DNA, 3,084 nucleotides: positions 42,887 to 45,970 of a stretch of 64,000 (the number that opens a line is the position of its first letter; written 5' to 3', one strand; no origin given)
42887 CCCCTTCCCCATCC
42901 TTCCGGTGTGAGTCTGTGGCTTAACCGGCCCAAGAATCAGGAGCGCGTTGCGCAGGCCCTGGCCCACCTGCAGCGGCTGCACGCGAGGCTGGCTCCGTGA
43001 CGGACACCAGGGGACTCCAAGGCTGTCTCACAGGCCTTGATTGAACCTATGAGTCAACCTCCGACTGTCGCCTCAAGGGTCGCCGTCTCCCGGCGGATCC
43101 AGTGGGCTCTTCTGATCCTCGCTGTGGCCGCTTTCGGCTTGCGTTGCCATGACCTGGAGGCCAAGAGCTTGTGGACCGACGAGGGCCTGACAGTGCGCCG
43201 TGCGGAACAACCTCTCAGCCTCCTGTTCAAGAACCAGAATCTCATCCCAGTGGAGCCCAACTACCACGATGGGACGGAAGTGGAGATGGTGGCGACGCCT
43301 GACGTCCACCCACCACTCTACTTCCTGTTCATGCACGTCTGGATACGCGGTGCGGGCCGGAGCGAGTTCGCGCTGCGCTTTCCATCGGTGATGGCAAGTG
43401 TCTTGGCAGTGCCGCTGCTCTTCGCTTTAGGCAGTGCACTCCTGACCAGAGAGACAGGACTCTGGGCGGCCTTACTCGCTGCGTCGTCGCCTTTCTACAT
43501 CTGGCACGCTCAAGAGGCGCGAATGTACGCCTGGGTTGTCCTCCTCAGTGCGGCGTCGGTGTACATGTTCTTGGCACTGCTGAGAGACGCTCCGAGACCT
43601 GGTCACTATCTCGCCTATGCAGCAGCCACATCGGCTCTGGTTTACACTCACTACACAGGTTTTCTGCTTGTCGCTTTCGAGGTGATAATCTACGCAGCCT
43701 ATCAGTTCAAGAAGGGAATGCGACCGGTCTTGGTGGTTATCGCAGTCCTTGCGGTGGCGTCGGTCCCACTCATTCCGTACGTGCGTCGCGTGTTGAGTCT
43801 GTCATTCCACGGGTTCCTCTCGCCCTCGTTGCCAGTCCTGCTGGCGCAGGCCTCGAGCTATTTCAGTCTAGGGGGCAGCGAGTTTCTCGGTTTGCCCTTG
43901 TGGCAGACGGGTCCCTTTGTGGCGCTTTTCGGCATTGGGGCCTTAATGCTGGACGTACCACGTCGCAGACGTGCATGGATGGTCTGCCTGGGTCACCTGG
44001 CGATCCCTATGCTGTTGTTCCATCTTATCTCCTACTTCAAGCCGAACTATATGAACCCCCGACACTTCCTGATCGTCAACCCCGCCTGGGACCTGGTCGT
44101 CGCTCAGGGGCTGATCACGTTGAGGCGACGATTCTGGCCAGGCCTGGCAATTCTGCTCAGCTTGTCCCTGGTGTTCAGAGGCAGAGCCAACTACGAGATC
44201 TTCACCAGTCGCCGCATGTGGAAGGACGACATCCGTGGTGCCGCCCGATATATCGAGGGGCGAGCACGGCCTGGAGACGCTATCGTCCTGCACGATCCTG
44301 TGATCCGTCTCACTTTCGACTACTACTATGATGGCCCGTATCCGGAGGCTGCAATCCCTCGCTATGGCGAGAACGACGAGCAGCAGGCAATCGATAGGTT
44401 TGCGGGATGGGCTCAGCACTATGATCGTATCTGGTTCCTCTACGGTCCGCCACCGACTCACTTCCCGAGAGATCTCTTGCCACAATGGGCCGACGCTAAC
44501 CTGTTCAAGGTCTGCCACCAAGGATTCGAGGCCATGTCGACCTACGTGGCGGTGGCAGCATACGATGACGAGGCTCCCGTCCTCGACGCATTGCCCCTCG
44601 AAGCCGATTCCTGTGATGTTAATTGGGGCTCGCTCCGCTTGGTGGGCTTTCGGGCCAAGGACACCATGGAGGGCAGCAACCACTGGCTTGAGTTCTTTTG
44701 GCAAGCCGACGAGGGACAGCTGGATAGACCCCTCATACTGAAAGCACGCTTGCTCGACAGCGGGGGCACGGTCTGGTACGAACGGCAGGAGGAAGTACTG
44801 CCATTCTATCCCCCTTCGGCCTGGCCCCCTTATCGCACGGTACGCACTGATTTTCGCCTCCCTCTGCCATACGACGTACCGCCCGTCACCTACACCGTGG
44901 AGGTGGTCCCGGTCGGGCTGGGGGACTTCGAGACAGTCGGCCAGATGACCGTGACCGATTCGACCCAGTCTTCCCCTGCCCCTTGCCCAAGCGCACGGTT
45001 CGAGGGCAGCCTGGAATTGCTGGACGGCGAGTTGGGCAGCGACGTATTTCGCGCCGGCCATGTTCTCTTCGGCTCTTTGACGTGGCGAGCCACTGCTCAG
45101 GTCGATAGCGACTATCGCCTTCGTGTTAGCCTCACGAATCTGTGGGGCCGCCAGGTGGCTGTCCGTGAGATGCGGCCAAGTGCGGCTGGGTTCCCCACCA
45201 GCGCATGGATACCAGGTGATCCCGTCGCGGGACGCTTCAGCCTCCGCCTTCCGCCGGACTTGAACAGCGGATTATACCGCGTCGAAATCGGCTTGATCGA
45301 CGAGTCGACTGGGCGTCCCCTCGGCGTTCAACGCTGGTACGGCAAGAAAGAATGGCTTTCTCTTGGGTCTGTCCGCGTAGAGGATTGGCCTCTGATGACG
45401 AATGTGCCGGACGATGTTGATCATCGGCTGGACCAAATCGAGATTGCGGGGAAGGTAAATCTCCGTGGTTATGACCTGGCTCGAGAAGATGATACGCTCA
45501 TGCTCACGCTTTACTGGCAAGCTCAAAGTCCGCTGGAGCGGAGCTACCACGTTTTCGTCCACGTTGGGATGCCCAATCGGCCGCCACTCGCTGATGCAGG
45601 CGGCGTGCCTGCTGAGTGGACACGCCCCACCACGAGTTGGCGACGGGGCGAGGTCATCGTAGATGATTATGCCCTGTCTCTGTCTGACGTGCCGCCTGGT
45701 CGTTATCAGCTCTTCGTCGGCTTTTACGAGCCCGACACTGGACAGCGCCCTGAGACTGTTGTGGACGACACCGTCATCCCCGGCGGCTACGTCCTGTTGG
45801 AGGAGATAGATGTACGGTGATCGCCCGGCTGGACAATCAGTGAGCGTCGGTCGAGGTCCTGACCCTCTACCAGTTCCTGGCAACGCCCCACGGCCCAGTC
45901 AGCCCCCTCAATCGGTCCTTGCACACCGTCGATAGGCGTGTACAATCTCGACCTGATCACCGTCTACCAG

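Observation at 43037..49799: Second GT-C paralog locus (P7 with three repeats, P8 with two) directly followed by an O-antigen-ligase-like gene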

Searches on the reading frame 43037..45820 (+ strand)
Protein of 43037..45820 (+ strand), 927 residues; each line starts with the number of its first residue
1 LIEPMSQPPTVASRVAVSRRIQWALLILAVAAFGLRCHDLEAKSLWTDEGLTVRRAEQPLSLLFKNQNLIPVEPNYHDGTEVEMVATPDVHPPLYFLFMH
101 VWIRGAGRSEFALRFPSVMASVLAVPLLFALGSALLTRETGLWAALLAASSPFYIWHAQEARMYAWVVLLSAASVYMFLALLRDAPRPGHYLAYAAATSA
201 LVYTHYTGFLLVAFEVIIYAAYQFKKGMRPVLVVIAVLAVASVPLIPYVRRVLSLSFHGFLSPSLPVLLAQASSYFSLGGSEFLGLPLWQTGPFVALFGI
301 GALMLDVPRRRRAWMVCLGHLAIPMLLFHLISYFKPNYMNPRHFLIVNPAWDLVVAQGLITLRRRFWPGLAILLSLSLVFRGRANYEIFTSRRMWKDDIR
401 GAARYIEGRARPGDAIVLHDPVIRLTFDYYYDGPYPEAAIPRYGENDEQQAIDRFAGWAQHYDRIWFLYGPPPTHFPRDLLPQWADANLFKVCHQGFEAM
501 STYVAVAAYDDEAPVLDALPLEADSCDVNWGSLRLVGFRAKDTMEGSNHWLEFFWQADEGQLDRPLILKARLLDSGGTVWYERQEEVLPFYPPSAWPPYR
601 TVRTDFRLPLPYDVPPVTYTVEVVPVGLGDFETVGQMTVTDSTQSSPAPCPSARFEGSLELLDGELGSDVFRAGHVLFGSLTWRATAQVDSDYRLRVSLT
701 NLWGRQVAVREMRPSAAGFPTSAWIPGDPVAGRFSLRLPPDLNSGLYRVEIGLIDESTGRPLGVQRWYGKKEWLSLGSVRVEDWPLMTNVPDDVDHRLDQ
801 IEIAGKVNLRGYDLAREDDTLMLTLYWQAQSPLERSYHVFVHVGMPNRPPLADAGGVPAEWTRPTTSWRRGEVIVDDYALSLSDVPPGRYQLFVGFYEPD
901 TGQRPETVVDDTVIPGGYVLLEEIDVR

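Call 4: search_protein_families(library=pfam, proteins=[window:43037-45820:+], max_evalue=0.01)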
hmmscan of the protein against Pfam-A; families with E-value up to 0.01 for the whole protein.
window:43037-45820:+ (927 aa): 1 family
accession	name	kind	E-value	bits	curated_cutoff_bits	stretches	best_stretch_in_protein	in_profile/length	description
PF13231.12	PMT_2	-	6.2e-09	36.7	26.1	1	91-245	2-158/160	Dolichyl-phosphate-mannose-protein mannosyltransferase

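Call 11: find_homologous_proteins(query=window:43037-45820:+)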
Query window:43037-45820:+ (927 aa): 379 proteins with E <= 0.001 among 8000 candidates; the best 120 are listed.
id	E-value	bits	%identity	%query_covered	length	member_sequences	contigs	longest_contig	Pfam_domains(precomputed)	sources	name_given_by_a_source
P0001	0.0e+0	2138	100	100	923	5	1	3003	PF13231.13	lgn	-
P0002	0.0e+0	1425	67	99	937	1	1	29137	PF13231.13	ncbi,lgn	-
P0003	0.0e+0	1423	66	99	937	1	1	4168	PF13231.13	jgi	-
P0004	0.0e+0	1402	66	99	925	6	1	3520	PF13231.13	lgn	-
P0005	0.0e+0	1356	63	99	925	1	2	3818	PF13231.13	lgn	-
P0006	0.0e+0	1337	63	97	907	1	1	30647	PF13231.13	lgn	-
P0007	0.0e+0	1323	63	96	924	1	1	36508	PF13231.13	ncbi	-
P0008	0.0e+0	1235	59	99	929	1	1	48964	PF13231.13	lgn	-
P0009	0.0e+0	1222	59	99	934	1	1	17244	PF13231.13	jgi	jgi:mannosyltransferase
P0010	0.0e+0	1218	58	98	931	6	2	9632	PF13231.13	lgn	-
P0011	0.0e+0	1213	57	100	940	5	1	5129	PF13231.13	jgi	jgi:hypothetical protein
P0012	0.0e+0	1211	56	98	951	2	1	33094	PF13231.13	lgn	-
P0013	0.0e+0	1204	58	98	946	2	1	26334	PF13231.13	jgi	jgi:mannosyltransferase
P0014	0.0e+0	1202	58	97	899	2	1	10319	PF13231.13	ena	-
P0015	0.0e+0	1201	58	99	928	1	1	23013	PF13231.13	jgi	-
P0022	0.0e+0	1175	56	99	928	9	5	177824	PF13231.13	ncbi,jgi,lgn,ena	-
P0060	1.7e-155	538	37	96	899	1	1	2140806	PF13231.13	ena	-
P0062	1.4e-124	436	33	96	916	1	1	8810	PF02366.25,PF13231.13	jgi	jgi:hypothetical protein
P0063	2.4e-122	428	32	98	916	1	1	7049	PF02366.25,PF13231.13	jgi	jgi:uncharacterized membrane protein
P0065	2.9e-118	415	31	97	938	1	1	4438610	PF02366.25,PF13231.13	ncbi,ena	-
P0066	1.3e-116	409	33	98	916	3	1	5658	PF02366.25,PF13231.13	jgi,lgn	jgi:hypothetical protein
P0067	3.2e-114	401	31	97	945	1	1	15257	PF02366.25,PF13231.13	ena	-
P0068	1.0e-113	399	33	97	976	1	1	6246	PF02366.25,PF13231.13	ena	-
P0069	2.6e-113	398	32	97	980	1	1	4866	PF02366.25,PF13231.13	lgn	-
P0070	7.3e-113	397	35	97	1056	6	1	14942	PF02366.25,PF13231.13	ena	-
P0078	1.6e-100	356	32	81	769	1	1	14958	PF02366.25,PF13231.13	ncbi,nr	ncbi:MAG: glycosyltransferase family 39 protein, partial [Thermoflexales bacterium]|nr:glycosyltrans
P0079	5.4e-100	354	31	98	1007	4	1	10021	PF02366.25,PF13231.13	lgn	-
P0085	1.9e-91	326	30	95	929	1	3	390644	PF13231.13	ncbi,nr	ncbi:MAG: glycosyltransferase family 39 protein [Ardenticatenaceae bacterium]|nr:glycosyltransferase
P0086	2.0e-91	326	29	100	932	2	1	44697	PF02366.25,PF13231.13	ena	-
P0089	2.6e-88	315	36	60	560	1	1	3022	PF02366.25,PF13231.13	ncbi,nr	ncbi:MAG TPA: glycosyltransferase family 39 protein, partial [Anaerolineae bacterium]|nr:glycosyltra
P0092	7.4e-81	291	34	65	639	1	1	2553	PF02366.25,PF13231.13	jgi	jgi:4-amino-4-deoxy-L-arabinose transferase-like glycosyltransferase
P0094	1.4e-74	270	28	96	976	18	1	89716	PF02366.25,PF13231.13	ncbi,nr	ncbi:MAG: glycosyltransferase family 39 protein [Anaerolineae bacterium]|nr:glycosyltransferase fami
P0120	4.8e-52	195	26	98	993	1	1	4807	PF02366.25,PF13231.13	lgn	-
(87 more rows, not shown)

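Call 12: find_encoding_contigs(protein=P0002, flank=10000, max_places=2)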
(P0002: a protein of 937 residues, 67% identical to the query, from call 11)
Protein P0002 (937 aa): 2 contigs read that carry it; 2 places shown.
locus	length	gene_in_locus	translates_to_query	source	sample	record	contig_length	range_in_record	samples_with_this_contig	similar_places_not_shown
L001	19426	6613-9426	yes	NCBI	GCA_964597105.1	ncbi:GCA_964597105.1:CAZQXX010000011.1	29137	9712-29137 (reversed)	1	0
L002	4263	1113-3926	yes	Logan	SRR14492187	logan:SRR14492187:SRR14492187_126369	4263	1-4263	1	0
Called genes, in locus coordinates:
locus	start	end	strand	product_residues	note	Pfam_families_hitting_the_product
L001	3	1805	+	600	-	?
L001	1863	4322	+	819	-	-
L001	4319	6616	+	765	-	PF02366:PMT, PF13231:PMT_2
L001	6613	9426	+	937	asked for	PF13231:PMT_2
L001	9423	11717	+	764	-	PF13231:PMT_2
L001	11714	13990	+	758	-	PF02366:PMT (weak), PF13231:PMT_2 (weak)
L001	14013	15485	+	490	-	PF04932:Wzy_C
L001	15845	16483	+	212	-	PF02163:Peptidase_M50 (weak)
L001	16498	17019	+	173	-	-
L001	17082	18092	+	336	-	PF02153:PDH_N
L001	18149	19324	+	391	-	PF13439:Glyco_transf_4, PF13579:Glyco_trans_4_4, PF00534:Glycos_transf_1, PF13692:Glyco_trans_1_4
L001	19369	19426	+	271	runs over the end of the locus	PF01061:ABC2_membrane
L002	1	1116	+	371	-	?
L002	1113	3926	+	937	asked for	PF13231:PMT_2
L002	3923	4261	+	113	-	?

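Call 13: find_encoding_contigs(protein=P0008, flank=10000, max_places=2)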
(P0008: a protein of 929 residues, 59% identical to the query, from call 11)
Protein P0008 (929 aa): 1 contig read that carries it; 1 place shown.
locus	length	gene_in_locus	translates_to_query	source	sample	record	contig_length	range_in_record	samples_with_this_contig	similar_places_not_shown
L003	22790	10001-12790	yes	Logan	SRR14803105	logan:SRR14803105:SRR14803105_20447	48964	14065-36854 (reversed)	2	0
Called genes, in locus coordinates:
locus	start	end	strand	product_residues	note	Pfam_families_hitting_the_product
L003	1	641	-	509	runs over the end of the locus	PF04932:Wzy_C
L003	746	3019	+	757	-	PF13231:PMT_2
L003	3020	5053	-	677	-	PF13229:Beta_helix (weak), PF00801:PKD (faint), PF18911:PKD_4 (weak)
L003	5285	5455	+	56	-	-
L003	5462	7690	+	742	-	PF13231:PMT_2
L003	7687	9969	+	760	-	PF02366:PMT (weak), PF13231:PMT_2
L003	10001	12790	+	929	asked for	PF13231:PMT_2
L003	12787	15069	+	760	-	PF13231:PMT_2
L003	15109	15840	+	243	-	PF00535:Glycos_transf_2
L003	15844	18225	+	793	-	-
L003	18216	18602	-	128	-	PF00893:Multi_Drug_Res (weak)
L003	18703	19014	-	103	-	-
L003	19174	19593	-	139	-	-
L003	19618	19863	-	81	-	-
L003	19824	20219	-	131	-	-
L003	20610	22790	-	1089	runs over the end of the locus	PF10131:PTPS_related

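Call 14: find_encoding_contigs(protein=P0022, flank=10000, max_places=2)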
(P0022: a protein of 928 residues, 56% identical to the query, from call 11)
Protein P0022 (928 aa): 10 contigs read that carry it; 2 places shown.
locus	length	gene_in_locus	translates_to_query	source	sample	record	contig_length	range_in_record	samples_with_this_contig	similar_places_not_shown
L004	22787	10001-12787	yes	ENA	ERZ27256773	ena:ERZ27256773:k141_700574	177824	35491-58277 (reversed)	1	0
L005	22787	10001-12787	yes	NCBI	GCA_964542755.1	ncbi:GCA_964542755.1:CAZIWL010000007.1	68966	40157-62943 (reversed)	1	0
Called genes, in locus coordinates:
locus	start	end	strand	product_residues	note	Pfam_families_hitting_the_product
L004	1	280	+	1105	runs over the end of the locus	PF02366:PMT, PF13231:PMT_2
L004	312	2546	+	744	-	PF02366:PMT, PF13231:PMT_2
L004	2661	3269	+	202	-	-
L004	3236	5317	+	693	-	PF02366:PMT, PF13231:PMT_2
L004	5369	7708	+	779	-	PF02366:PMT (weak), PF13231:PMT_2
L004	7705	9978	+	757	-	PF09913:DUF2142 (faint), PF13231:PMT_2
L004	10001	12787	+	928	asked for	PF13231:PMT_2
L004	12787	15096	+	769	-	PF02366:PMT, PF13231:PMT_2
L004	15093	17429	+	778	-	PF13231:PMT_2 (weak)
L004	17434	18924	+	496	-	PF04932:Wzy_C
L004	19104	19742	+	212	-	PF02163:Peptidase_M50 (weak)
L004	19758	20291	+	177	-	-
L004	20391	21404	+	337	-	PF02153:PDH_N, PF20463:PDH_C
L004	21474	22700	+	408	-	PF13439:Glyco_transf_4, PF13579:Glyco_trans_4_4, PF00534:Glycos_transf_1, PF13692:Glyco_trans_1_4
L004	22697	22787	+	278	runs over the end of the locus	PF01061:ABC2_membrane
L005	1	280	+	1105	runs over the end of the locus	PF02366:PMT, PF13231:PMT_2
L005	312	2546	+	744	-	PF02366:PMT, PF13231:PMT_2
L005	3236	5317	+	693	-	PF02366:PMT, PF13231:PMT_2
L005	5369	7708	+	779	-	PF02366:PMT (weak), PF13231:PMT_2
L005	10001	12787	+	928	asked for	PF13231:PMT_2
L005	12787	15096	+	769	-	PF02366:PMT, PF13231:PMT_2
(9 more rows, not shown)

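Call 16: find_encoding_contigs(protein=P0060, flank=10000, max_places=1)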
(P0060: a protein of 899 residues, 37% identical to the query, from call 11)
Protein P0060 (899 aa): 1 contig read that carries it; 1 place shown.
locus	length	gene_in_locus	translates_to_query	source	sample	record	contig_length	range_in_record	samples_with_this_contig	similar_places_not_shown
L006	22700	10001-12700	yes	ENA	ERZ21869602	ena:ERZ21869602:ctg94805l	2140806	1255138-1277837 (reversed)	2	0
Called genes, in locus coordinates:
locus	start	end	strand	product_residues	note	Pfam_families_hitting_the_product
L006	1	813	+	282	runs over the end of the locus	PF02879:PGM_PMM_II, PF02880:PGM_PMM_III, PF00408:PGM_PMM_IV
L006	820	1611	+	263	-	PF01026:TatD_DNase, PF04909:Amidohydro_2 (weak)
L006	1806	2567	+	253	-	PF00348:polyprenyl_synt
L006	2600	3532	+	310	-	PF00535:Glycos_transf_2, PF13641:Glyco_tranf_2_3, PF13632:Glyco_trans_2_3 (weak)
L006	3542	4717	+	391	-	PF13439:Glyco_transf_4, PF13579:Glyco_trans_4_4, PF00534:Glycos_transf_1, PF13692:Glyco_trans_1_4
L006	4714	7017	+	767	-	PF09913:DUF2142 (faint), PF13231:PMT_2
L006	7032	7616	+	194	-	PF02366:PMT (weak), PF13231:PMT_2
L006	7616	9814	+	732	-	-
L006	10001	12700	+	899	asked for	PF13231:PMT_2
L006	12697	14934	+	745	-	PF13231:PMT_2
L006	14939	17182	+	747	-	PF02366:PMT (weak), PF09913:DUF2142, PF13231:PMT_2 (weak)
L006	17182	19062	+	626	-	PF09852:DUF2079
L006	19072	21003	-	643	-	-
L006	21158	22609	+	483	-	PF04932:Wzy_C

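Call 17: find_encoding_contigs(protein=P0065, flank=10000, max_places=1)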
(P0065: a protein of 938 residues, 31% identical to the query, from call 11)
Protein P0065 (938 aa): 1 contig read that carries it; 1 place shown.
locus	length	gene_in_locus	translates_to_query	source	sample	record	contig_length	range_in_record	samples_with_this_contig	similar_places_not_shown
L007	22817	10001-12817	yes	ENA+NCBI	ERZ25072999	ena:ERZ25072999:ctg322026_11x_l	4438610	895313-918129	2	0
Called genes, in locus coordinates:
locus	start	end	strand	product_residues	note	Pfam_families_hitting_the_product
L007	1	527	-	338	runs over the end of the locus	PF00022:Actin (weak), PF06723:MreB_Mbl, PF00012:HSP70, PF14450:FtsA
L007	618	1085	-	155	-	PF02823:ATP-synt_DE_N, PF00401:ATP-synt_DE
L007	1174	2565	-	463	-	PF02874:ATP-synt_ab_N, PF00006:ATP-synt_ab, PF22919:ATP-synt_VA_C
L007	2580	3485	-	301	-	PF00231:ATP-synt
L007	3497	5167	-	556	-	PF02874:ATP-synt_ab_N, PF00006:ATP-synt_ab, PF00306:ATP-synt_ab_C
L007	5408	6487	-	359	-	PF27529:AMPT (weak), PF05343:Peptidase_M42, PF01546:Peptidase_M20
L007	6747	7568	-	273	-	PF00520:Ion_trans, PF07885:Ion_trans_2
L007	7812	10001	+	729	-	-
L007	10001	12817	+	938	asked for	PF02366:PMT, PF13231:PMT_2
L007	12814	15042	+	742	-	PF09913:DUF2142, PF02366:PMT, PF13231:PMT_2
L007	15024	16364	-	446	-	PF07995:GSDH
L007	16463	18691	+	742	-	PF02366:PMT, PF13231:PMT_2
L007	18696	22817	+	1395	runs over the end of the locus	PF09586:YfhO, PF13231:PMT_2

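Call 18: find_encoding_contigs(protein=P0085, flank=10000, max_places=1)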
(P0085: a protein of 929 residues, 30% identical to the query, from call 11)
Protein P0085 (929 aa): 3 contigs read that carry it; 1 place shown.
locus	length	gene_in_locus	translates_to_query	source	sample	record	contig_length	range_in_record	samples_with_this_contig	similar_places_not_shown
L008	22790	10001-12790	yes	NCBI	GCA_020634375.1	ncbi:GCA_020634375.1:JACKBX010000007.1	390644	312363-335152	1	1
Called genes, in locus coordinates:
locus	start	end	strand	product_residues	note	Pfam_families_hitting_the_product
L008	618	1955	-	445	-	PF01336:tRNA_anti-codon, PF00152:tRNA-synt_2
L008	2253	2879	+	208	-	PF06971:Put_DNA-bind_N, PF02629:CoA_binding, PF01408:GFO_IDH_MocA (weak)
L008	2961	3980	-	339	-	PF06723:MreB_Mbl, PF00012:HSP70, PF14450:FtsA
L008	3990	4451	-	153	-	PF02823:ATP-synt_DE_N, PF00401:ATP-synt_DE (weak)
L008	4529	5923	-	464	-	PF02874:ATP-synt_ab_N, PF00006:ATP-synt_ab, PF22919:ATP-synt_VA_C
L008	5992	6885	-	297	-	PF00231:ATP-synt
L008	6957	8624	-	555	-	PF02874:ATP-synt_ab_N, PF00006:ATP-synt_ab, PF00306:ATP-synt_ab_C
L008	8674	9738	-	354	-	PF27529:AMPT (weak), PF05343:Peptidase_M42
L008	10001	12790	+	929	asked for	PF13231:PMT_2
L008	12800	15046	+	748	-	PF02366:PMT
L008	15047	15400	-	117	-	-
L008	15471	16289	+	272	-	-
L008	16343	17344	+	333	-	PF07136:DUF1385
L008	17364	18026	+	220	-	PF07719:TPR_2 (faint), PF13414:TPR_11, PF13432:TPR_16, PF14559:TPR_19 (weak), PF14561:TPR_20 (faint)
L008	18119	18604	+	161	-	PF00160:Pro_isomerase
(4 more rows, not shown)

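Call 26: predict_structure(alignment_id=A1)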
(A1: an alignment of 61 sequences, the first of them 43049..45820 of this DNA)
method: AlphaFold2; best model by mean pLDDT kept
length: 923 residues; sequences in the alignment: 61
mean_pLDDT: 89.3   pTM: 0.77
mean pLDDT of the five models: 89.3, 89.0, 87.2, 86.6, 86.4
residues with pLDDT >= 90: 599; 70-90: 273; 50-70: 40; < 50: 11
segments of 3 or more residues with pLDDT < 50: 1-11
pLDDT, mean of each block of 10 residues (from residue 1): 41 78 97 90 89 89 84 77 83 94 94 97 95 94 96 94 97 88 86 93 91 86 65 68 70 71 91 88 92 96 87 93 87 81 96 96 96 95 86 86 91 92 90 90 93 95 90 92 96 79 95 92 90 93 91 81 95 93 93 92 92 96 90 87 76 90 92 94 92 94 94 92 92 91 96 92 86 93 89 92 95 93 92 93 86 87 91 93 93 89 93 91 87
secondary structure, 60 per line:
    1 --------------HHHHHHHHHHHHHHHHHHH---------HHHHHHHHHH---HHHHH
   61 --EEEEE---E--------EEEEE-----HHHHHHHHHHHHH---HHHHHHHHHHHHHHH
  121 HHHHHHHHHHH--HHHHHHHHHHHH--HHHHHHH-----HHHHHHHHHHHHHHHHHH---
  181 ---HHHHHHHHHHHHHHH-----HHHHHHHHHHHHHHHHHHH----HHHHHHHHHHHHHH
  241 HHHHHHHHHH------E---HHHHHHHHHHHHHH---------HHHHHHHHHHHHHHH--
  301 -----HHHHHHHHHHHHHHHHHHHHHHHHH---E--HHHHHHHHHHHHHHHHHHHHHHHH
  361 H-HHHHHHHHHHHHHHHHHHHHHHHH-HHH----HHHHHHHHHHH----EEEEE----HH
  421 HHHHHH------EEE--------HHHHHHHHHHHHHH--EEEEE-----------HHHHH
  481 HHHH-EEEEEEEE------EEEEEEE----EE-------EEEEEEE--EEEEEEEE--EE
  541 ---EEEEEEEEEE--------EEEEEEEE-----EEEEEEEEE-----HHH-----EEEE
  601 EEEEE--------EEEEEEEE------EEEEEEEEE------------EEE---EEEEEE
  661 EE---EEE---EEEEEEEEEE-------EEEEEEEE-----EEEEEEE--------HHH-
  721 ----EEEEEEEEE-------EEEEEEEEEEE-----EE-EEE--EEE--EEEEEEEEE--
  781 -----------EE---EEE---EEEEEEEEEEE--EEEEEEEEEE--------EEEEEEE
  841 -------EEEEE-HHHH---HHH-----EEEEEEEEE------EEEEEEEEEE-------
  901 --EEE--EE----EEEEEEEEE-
elements in order (helices of 4 or more, strands of 3 or more residues): H15-33 H43-52 H56-60 E63-67 E80-84 H90-102 H106-131 H134-145 H148-154 H160-177 H184-198 H204-222 H227-250 H261-274 H284-298 H306-330 H337-361 H363-386 H395-405 E410-414 H419-426 E433-435 H444-457 E460-464 H476-484 E486-493 E500-506 E520-526 E529-536 E544-553 E562-569 E575-583 E597-605 E614-621 E628-636 E649-651 E655-662 E666-668 E672-681 E689-696 E702-708 E725-733 E741-751 E760-762 E765-767 E770-778 E797-799 E803-813 E816-825 E834-840 E848-852 H854-857 E869-877 E884-893 E903-905 E914-922
